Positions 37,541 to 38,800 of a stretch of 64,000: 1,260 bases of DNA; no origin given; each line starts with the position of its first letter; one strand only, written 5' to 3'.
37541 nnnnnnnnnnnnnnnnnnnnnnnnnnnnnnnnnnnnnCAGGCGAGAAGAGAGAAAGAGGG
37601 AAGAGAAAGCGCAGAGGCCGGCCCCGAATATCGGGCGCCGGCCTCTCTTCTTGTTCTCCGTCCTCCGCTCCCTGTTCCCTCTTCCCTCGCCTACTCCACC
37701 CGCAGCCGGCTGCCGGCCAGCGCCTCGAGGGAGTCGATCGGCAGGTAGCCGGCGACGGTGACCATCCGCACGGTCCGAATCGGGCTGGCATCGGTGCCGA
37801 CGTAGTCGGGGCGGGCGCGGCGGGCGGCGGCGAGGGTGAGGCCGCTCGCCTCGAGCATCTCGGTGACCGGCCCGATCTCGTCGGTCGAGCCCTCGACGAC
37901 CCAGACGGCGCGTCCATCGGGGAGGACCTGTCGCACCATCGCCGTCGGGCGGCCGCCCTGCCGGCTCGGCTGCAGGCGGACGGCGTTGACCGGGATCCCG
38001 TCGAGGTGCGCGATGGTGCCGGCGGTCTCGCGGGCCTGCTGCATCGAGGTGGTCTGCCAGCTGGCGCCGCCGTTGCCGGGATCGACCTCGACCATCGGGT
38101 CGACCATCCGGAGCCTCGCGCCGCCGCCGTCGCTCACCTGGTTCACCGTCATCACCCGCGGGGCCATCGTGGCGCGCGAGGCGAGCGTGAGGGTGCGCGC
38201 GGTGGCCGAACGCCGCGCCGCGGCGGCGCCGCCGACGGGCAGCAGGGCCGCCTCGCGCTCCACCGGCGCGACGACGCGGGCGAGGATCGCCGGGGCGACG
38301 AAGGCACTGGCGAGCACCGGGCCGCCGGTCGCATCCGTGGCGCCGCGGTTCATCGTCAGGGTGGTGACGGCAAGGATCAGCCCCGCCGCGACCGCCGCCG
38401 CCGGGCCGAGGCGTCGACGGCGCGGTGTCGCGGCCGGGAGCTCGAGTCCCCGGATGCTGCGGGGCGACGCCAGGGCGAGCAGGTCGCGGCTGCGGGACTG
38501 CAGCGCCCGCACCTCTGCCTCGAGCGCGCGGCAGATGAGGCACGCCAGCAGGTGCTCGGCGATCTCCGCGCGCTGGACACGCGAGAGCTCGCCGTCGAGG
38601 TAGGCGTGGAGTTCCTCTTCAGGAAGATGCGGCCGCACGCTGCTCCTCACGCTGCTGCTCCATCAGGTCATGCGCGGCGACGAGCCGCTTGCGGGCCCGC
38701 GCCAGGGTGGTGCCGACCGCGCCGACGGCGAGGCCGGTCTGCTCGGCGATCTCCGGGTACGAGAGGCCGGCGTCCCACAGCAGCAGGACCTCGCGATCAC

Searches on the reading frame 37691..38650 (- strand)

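Call 14: search_protein_families(library=pfam, proteins=[window:37691-38650:-])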
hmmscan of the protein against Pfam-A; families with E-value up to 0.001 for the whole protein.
window:37691-38650:- (319 aa): 1 family
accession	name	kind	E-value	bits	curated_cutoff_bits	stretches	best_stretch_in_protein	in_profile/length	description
PF13490.11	zf-HC2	-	1.2e-06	28.9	22.2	1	12-41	6-35/35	Putative zinc-finger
